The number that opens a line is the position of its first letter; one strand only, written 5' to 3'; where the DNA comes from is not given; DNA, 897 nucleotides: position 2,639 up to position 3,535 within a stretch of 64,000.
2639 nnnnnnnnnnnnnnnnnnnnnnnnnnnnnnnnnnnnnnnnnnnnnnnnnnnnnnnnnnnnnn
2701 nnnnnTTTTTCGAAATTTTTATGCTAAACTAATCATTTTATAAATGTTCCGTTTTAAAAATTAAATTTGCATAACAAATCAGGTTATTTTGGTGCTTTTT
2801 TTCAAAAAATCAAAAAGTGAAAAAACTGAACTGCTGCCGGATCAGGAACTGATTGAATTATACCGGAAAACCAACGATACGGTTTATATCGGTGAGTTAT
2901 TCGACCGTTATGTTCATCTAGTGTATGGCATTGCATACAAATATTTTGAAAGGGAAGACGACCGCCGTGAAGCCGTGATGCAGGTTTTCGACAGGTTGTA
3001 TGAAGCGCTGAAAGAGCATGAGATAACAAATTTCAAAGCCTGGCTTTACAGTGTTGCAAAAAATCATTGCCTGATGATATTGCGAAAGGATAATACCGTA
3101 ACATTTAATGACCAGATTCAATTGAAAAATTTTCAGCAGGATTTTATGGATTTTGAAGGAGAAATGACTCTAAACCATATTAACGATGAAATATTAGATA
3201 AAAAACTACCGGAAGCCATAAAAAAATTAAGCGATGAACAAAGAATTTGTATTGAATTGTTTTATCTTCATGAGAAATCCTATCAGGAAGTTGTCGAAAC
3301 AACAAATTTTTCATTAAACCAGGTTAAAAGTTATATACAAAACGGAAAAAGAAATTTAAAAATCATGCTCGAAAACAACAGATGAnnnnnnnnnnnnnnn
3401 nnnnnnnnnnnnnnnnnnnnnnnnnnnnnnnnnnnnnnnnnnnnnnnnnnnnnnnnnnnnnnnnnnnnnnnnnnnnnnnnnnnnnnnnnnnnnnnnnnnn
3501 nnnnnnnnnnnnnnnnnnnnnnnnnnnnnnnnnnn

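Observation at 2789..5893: ECF sigma / ZAS anti-sigma pair with a UmuC translesion polymerase as overlapping third cistron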

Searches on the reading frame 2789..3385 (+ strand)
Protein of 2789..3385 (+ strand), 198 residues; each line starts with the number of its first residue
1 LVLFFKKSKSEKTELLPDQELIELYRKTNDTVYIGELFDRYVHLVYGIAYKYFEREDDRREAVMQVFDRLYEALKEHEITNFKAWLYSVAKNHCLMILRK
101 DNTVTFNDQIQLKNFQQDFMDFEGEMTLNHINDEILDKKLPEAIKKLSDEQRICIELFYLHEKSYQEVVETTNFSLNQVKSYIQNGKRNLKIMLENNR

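Call 3: search_protein_families(library=pfam, proteins=[window:2789-3385:+], max_evalue=0.01)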
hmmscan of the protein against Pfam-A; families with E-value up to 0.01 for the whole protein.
window:2789-3385:+ (198 aa): 5 families
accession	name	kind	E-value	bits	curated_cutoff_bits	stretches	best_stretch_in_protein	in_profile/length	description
PF08281.18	Sigma70_r4_2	-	1.5e-10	41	25.7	1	139-190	3-54/54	Sigma-70, region 4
PF04542.20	Sigma70_r2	-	4.8e-10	39.5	24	1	37-101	1-68/71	Sigma-70 region 2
PF04545.22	Sigma70_r4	-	1.4e-05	24.9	24.1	1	143-191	1-49/50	Sigma-70, region 4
PF12536.13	DUF3734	-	0.0011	19.7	22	0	128-197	28-97/106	Patatin phospholipase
PF06905.18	FAIM1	-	0.01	16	22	0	66-129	76-138/172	Fas apoptotic inhibitory molecule (FAIM1)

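Call 4: search_protein_families(library=ncbifam, proteins=[window:2789-3385:+], max_evalue=0.01)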
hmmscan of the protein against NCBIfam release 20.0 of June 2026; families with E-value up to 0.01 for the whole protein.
window:2789-3385:+ (198 aa): 67 families (the best 25 are shown)
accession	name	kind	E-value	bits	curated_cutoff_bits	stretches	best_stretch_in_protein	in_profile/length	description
TIGR02985.1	Sig70_bacteroi1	subfamily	1.3e-22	80.7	126.4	1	36-192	5-160/162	RNA polymerase sigma-70 factor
TIGR02937.1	sigma70-ECF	superfamily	2.5e-20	72.7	42.9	1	36-192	5-163/165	sigma-70 family RNA polymerase sigma factor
NF009172.0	PRK12519.1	subfamily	5e-16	58.8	222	1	9-196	7-191/194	RNA polymerase sigma factor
TIGR02950.1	SigM_subfam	subfamily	6.4e-16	58.6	147.95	1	34-194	2-158/159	RNA polymerase sigma factor, SigM family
TIGR02954.1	Sig70_famx3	hypoth_equivalog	4e-15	56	188.5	1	20-196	5-169/170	RNA polymerase sigma-70 factor, TIGR02954 family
NF007223.0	PRK09641.1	equivalog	6e-15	55.6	209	1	20-196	7-186/187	RNA polymerase sigma factor SigW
NF006930.0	PRK09415.1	subfamily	1.5e-14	54.3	198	1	22-196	6-177/179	RNA polymerase factor sigma C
NF007226.0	PRK09644.1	equivalog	2.6e-14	53.6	199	1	34-197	3-160/166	RNA polymerase sigma factor SigM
NF004113.0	PRK05602.1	equivalog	3.5e-14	52.9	208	1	8-197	22-204/211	RNA polymerase sigma factor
NF058625.1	sigma_PG0214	equivalog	7.5e-13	48.5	130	1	45-195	17-162/170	GFO_1088 family ECF-type sigma factor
NF009166.1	PRK12513.1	equivalog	1.2e-12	48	206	1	17-195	8-187/193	RNA polymerase sigma factor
NF007229.0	PRK09647.1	equivalog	1.6e-12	47.2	265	1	35-196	47-204/220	RNA polymerase sigma factor SigE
NF009190.0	PRK12538.1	equivalog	2.8e-12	46.8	303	1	17-196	49-221/233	RNA polymerase sigma factor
NF007215.0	PRK09637.1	equivalog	9.2e-12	45.3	212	1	63-196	32-156/181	RNA polymerase sigma factor SigZ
TIGR02959.1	SigZ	equivalog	2.6e-11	43.6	168.65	1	63-196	26-150/170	RNA polymerase sigma factor SigZ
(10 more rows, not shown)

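Call 24: find_homologous_proteins(query=window:2789-3385:+, max_evalue=1e-20)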
Query window:2789-3385:+ (198 aa): 7808 proteins with E <= 1e-20 among 8000 candidates; the best 120 are listed.
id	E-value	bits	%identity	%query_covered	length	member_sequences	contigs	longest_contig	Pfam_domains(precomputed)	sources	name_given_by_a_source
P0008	6.0e-124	429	100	99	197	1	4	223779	PF04545.23,PF04542.21,PF08281.19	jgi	jgi:RNA polymerase sigma-70 factor (ECF subfamily)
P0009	1.1e-123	428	99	99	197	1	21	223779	PF04545.23,PF04542.21,PF08281.19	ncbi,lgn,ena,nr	ncbi:MAG: sigma-70 family RNA polymerase sigma factor [Bacteroidales bacterium]|nr:sigma-70 family R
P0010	5.8e-123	426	99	99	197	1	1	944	PF04545.23,PF04542.21,PF08281.19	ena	-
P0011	6.8e-100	350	78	100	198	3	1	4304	PF04542.21,PF08281.19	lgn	-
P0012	1.4e-99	349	78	100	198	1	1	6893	PF04542.21,PF08281.19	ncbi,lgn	-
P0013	7.6e-97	341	78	99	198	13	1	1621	PF04545.23,PF04542.21,PF08281.19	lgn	-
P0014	8.5e-97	340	79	99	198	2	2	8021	PF04545.23,PF04542.21,PF08281.19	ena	-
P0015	1.3e-96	340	78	98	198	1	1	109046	PF04545.23,PF04542.21,PF08281.19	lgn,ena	-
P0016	1.4e-96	340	77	100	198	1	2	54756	PF04542.21,PF08281.19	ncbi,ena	-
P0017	2.3e-96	339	78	98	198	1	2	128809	PF04545.23,PF04542.21,PF08281.19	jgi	-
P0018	2.5e-96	339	76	100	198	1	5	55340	PF04542.21,PF08281.19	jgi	-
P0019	3.4e-96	338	78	99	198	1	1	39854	PF04545.23,PF04542.21,PF08281.19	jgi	-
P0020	5.9e-96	338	76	100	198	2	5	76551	PF04545.23,PF04542.21,PF08281.19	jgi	-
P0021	9.6e-96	337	77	98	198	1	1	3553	PF04545.23,PF04542.21,PF08281.19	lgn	-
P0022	1.7e-95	336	77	98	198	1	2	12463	PF04545.23,PF04542.21,PF08281.19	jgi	jgi:RNA polymerase sigma factor (sigma-70 family)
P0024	2.4e-95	336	77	98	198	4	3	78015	PF04545.23,PF04542.21,PF08281.19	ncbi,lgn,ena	-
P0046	7.9e-78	279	66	98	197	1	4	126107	PF04545.23,PF04542.21,PF08281.19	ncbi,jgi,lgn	jgi:RNA polymerase sigma factor (sigma-70 family)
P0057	4.5e-74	266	64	99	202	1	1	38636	PF04545.23,PF04542.21,PF08281.19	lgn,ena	-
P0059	3.0e-66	241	61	98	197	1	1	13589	PF04542.21,PF08281.19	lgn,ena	-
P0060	7.2e-63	230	54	98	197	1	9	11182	PF04545.23,PF04542.21,PF08281.19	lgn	-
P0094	5.1e-51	191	51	91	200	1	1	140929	PF04545.23,PF04542.21,PF08281.19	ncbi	ncbi:MAG: sigma-70 family RNA polymerase sigma factor [Bacteroidales bacterium]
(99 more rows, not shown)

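Call 25: find_encoding_contigs(protein=P0046, flank=10000, max_places=2)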
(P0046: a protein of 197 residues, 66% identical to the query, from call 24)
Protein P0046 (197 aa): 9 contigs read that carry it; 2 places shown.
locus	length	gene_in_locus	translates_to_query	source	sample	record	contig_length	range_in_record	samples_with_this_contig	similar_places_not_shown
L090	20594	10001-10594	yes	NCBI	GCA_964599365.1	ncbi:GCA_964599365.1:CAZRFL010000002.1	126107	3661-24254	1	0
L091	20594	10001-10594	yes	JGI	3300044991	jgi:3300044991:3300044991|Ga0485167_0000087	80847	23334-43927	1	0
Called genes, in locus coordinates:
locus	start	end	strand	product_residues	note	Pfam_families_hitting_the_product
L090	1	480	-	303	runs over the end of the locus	PF01544:CorA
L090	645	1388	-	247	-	-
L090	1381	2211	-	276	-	PF06574:FAD_syn, PF01687:Flavokinase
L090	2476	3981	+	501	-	PF02874:ATP-synt_ab_N, PF00006:ATP-synt_ab, PF22919:ATP-synt_VA_C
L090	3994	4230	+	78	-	PF02823:ATP-synt_DE_N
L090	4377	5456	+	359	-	PF01116:F_bP_aldolase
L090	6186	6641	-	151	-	-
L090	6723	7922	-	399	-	PF04231:Endonuclease_1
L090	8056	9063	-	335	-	PF00691:OmpA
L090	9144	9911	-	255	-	PF03372:Exo_endo_phos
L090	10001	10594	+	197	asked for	PF04542:Sigma70_r2, PF08281:Sigma70_r4_2, PF04545:Sigma70_r4 (weak)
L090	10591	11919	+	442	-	PF07719:TPR_2 (faint), PF13174:TPR_6 (faint), PF13432:TPR_16, PF14559:TPR_19 (weak)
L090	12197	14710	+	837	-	PF19081:Ig_7 (faint), PF18911:PKD_4, PF00801:PKD (weak), PF18911:PKD_4, PF13585:CHU_C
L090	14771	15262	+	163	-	-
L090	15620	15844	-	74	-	-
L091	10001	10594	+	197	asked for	PF04542:Sigma70_r2, PF08281:Sigma70_r4_2, PF04545:Sigma70_r4 (weak)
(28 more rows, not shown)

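Call 26: find_encoding_contigs(protein=P0057, flank=10000, max_places=2)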
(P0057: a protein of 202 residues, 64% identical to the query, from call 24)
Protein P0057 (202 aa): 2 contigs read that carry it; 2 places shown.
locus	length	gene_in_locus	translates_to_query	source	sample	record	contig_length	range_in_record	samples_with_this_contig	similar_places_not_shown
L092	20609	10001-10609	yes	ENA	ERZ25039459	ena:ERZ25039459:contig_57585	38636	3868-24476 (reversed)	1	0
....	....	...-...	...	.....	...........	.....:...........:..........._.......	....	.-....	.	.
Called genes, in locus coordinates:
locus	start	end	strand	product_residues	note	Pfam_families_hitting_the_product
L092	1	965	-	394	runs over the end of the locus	PF13167:GTP-bdg_N, PF16360:GTP-bdg_M, PF00025:Arf, PF00009:GTP_EFTU (faint), PF01926:MMR_HSR1, PF02421:FeoB_N (weak), PF04670:Gtr1_RagA (weak)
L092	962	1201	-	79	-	-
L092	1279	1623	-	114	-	-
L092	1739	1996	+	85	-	PF01713:Smr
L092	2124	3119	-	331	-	PF00579:tRNA-synt_1b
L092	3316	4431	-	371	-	PF13477:Glyco_trans_4_2 (weak), PF00534:Glycos_transf_1, PF13692:Glyco_trans_1_4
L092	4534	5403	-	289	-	PF00535:Glycos_transf_2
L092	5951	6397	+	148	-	-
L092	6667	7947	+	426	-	PF00464:SHMT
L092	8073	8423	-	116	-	PF00691:OmpA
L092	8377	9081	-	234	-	-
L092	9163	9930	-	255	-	PF03372:Exo_endo_phos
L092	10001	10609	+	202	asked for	PF04542:Sigma70_r2, PF08281:Sigma70_r4_2, PF04545:Sigma70_r4 (weak)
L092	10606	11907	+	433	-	PF13174:TPR_6 (faint)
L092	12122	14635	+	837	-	PF19081:Ig_7 (faint), PF00801:PKD (weak), PF18911:PKD_4, PF13585:CHU_C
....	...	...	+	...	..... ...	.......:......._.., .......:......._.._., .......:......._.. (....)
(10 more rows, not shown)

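Call 27: find_encoding_contigs(protein=P0017, flank=10000, max_places=2)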
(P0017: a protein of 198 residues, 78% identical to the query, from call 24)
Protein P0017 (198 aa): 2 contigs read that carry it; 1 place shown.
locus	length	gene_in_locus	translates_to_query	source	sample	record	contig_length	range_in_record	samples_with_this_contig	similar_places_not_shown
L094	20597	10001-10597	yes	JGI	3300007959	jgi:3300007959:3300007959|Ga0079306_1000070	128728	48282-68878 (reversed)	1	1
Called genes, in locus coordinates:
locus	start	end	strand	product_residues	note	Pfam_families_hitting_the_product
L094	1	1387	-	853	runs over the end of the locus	PF02837:Glyco_hydro_2_N, PF22666:Glyco_hydro_2_N2, PF00703:Glyco_hydro_2, PF17786:Mannosidase_ig, PF17753:Ig_mannosidase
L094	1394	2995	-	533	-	PF02838:Glyco_hydro_20b, PF00728:Glyco_hydro_20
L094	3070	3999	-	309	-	PF00480:ROK, PF02685:Glucokinase (faint)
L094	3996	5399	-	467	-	PF07690:MFS_1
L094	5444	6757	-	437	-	PF00162:PGK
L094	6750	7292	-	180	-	PF00881:Nitroreductase, PF14512:TM1586_NiRdase (weak)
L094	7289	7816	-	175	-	-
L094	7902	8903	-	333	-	PF00691:OmpA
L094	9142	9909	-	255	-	PF03372:Exo_endo_phos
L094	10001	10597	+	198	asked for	PF04542:Sigma70_r2, PF08281:Sigma70_r4_2, PF04545:Sigma70_r4 (weak)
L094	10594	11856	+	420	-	PF12895:ANAPC3 (weak), PF07719:TPR_2 (faint), PF13174:TPR_6 (faint), PF13432:TPR_16 (faint), PF14559:TPR_19 (faint), PF14561:TPR_20 (faint)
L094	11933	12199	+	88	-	-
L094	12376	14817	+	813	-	PF19081:Ig_7 (faint), PF00801:PKD (weak), PF18911:PKD_4, PF13585:CHU_C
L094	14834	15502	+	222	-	PF02586:SRAP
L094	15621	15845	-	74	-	-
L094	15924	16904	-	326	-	PF04443:LuxE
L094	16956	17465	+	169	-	-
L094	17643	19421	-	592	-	PF00654:Voltage_CLC, PF00571:CBS (weak)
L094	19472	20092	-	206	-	PF14622:Ribonucleas_3_3, PF22935:RM44_endonuclase, PF00636:Ribonuclease_3, PF00035:dsrm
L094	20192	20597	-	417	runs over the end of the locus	PF00109:ketoacyl-synt, PF02801:Ketoacyl-synt_C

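Call 37: find_encoding_contigs(protein=P0015, flank=10000, max_places=1)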
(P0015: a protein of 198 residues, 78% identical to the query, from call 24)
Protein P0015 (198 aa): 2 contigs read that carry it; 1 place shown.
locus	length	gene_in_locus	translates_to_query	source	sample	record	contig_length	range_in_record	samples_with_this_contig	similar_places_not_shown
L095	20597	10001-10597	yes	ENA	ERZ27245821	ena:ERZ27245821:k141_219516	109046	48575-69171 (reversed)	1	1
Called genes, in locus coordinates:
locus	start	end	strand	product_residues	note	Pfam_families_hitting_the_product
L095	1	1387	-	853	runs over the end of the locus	PF02837:Glyco_hydro_2_N, PF22666:Glyco_hydro_2_N2, PF00703:Glyco_hydro_2, PF17786:Mannosidase_ig, PF17753:Ig_mannosidase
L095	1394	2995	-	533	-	PF02838:Glyco_hydro_20b, PF00728:Glyco_hydro_20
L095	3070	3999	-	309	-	PF00480:ROK, PF02685:Glucokinase (faint)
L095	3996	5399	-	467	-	PF07690:MFS_1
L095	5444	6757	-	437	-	PF00162:PGK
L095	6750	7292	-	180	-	PF00881:Nitroreductase, PF14512:TM1586_NiRdase (weak)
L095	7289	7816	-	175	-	-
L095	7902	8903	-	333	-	PF00691:OmpA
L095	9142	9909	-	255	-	PF03372:Exo_endo_phos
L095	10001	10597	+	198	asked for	PF04542:Sigma70_r2, PF08281:Sigma70_r4_2, PF04545:Sigma70_r4 (weak)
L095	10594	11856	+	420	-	PF12895:ANAPC3 (weak), PF07719:TPR_2 (faint), PF13174:TPR_6 (faint), PF13432:TPR_16 (faint), PF14559:TPR_19 (faint), PF14561:TPR_20 (faint)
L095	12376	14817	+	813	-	PF19081:Ig_7 (faint), PF00801:PKD (weak), PF18911:PKD_4, PF13585:CHU_C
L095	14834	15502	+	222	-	PF02586:SRAP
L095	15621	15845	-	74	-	-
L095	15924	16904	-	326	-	PF04443:LuxE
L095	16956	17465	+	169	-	-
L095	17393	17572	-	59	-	-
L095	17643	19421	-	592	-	PF00654:Voltage_CLC, PF00571:CBS (weak)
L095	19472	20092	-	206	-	PF14622:Ribonucleas_3_3, PF22935:RM44_endonuclase, PF00636:Ribonuclease_3, PF00035:dsrm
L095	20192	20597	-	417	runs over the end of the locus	PF00109:ketoacyl-synt, PF02801:Ketoacyl-synt_C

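Call 38: find_encoding_contigs(protein=P0024, flank=10000, max_places=1)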
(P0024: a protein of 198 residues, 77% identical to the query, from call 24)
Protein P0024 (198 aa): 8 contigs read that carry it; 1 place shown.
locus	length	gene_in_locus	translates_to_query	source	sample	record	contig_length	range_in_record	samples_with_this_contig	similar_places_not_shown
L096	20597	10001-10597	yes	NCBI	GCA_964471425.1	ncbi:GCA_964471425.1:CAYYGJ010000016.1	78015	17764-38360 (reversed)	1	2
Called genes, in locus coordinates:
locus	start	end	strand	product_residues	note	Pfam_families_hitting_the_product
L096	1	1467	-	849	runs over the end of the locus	PF02837:Glyco_hydro_2_N (weak), PF22666:Glyco_hydro_2_N2, PF00703:Glyco_hydro_2, PF17786:Mannosidase_ig, PF17753:Ig_mannosidase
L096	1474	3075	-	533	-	PF02838:Glyco_hydro_20b, PF00728:Glyco_hydro_20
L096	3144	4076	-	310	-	PF00480:ROK, PF02685:Glucokinase (faint)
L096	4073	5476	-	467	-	PF07690:MFS_1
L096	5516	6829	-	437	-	PF00162:PGK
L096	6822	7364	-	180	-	PF00881:Nitroreductase, PF14512:TM1586_NiRdase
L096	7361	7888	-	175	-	-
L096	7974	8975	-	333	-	PF00691:OmpA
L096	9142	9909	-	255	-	PF03372:Exo_endo_phos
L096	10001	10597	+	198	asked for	PF04542:Sigma70_r2, PF08281:Sigma70_r4_2, PF04545:Sigma70_r4 (weak)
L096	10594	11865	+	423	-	PF12895:ANAPC3 (faint), PF07719:TPR_2 (faint), PF13174:TPR_6 (faint), PF14561:TPR_20 (faint), PF13432:TPR_16 (weak)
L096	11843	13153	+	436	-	PF00817:IMS, PF11799:IMS_C, PF13438:DUF4113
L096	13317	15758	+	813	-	PF19081:Ig_7 (faint), PF00801:PKD (weak), PF18911:PKD_4, PF13585:CHU_C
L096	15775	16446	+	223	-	PF02586:SRAP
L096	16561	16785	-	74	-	-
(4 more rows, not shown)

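Call 39: find_encoding_contigs(protein=P0094, flank=10000, max_places=1)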
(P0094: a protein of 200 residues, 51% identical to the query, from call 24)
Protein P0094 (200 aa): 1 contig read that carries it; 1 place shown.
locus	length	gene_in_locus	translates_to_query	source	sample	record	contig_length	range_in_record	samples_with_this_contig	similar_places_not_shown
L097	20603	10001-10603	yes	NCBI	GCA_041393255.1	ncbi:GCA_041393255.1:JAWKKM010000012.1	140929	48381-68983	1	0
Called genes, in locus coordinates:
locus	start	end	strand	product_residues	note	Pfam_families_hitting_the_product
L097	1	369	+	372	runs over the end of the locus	PF12679:ABC2_membrane_2, PF12698:ABC2_membrane_3, PF01061:ABC2_membrane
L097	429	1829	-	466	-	PF18990:DUF5723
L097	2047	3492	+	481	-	PF00497:SBP_bac_3, PF01464:SLT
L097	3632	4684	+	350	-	-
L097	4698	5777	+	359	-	PF13414:TPR_11 (weak), PF21033:RMD1-3 (weak), PF07719:TPR_2 (faint), PF13181:TPR_8 (faint), PF13431:TPR_17 (faint)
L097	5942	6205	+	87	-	-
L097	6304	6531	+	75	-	-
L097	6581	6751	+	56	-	PF00691:OmpA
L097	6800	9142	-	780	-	PF13757:VIT_2, PF08487:VIT, PF00092:VWA, PF13519:VWA_2, PF13768:VWA_3, PF03544:TonB_C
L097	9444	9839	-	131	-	-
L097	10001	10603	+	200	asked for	PF04542:Sigma70_r2, PF08281:Sigma70_r4_2, PF04545:Sigma70_r4 (faint)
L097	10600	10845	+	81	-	-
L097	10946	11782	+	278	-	PF03544:TonB_C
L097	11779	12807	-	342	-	PF21016:RlmN_N, PF04055:Radical_SAM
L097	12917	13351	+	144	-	PF00582:Usp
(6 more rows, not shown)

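Call 41: find_encoding_contigs(protein=P0059, flank=10000, max_places=1)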
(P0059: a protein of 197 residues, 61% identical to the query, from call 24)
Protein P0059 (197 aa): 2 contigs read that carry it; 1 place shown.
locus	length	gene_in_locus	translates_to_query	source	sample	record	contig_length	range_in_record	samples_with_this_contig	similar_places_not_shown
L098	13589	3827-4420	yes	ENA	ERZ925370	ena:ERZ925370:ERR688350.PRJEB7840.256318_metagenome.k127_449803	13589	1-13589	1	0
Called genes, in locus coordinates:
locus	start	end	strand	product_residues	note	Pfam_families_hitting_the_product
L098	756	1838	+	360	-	PF00108:Thiolase_N (faint), PF08545:ACP_syn_III, PF08541:ACP_syn_III_C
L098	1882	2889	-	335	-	PF00691:OmpA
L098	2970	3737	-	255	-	PF03372:Exo_endo_phos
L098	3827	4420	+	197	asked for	PF04542:Sigma70_r2, PF08281:Sigma70_r4_2 (weak)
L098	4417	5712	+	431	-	PF07719:TPR_2 (faint)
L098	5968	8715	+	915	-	PF00801:PKD (faint), PF19081:Ig_7 (faint), PF18911:PKD_4, PF13585:CHU_C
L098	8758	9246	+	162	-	-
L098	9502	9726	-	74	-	-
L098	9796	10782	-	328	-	PF04443:LuxE (faint)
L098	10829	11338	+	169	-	-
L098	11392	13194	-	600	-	PF00654:Voltage_CLC, PF00571:CBS (weak)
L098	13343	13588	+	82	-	?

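Call 42: find_encoding_contigs(protein=P0060, flank=10000, max_places=2)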
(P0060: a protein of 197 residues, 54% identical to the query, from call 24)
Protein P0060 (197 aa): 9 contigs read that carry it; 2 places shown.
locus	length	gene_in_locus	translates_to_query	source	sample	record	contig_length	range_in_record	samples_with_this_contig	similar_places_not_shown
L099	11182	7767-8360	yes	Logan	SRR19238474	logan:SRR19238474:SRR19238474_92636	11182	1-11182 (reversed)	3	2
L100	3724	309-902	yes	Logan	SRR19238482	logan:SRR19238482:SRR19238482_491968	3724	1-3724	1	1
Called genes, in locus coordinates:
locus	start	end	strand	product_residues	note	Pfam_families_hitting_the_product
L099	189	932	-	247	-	PF19567:CpsB_CapC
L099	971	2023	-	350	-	PF01073:3Beta_HSD, PF01370:Epimerase, PF02719:Polysacc_synt_2, PF04321:RmlD_sub_bind, PF07993:NAD_binding_4, PF16363:GDP_Man_Dehyd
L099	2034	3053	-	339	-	PF01073:3Beta_HSD, PF01370:Epimerase, PF02719:Polysacc_synt_2, PF04321:RmlD_sub_bind, PF16363:GDP_Man_Dehyd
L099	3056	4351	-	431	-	PF03721:UDPG_MGDP_dh_N, PF00984:UDPG_MGDP_dh, PF03720:UDPG_MGDP_dh_C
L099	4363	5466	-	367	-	PF01408:GFO_IDH_MocA, PF02894:GFO_IDH_MocA_C, PF22725:GFO_IDH_MocA_C3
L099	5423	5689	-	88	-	-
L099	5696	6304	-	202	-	PF25084:LbH_EIF2B, PF00132:Hexapep, PF25087:GMPPB_C (weak), PF14602:Hexapep_2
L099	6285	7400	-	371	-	PF00155:Aminotran_1_2, PF00266:Aminotran_5 (weak), PF01041:DegT_DnrJ_EryC1, PF01053:Cys_Met_Meta_PP (weak), PF01212:Beta_elim_lyase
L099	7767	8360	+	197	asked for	PF04542:Sigma70_r2, PF08281:Sigma70_r4_2, PF04545:Sigma70_r4 (weak)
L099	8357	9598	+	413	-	PF07719:TPR_2 (faint), PF13174:TPR_6 (faint), PF13181:TPR_8 (faint), PF24575:TPR_Slam (faint), PF00515:TPR_1 (faint), PF13432:TPR_16 (weak), PF14559:TPR_19 (weak)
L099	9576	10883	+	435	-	PF00817:IMS, PF11799:IMS_C, PF13438:DUF4113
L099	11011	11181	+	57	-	?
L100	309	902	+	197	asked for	PF04542:Sigma70_r2, PF08281:Sigma70_r4_2, PF04545:Sigma70_r4 (weak)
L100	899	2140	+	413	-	PF07719:TPR_2 (faint), PF13174:TPR_6 (faint), PF13181:TPR_8 (faint), PF24575:TPR_Slam (faint), PF00515:TPR_1 (faint), PF13432:TPR_16 (weak), PF14559:TPR_19 (weak)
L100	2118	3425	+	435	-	PF00817:IMS, PF11799:IMS_C, PF13438:DUF4113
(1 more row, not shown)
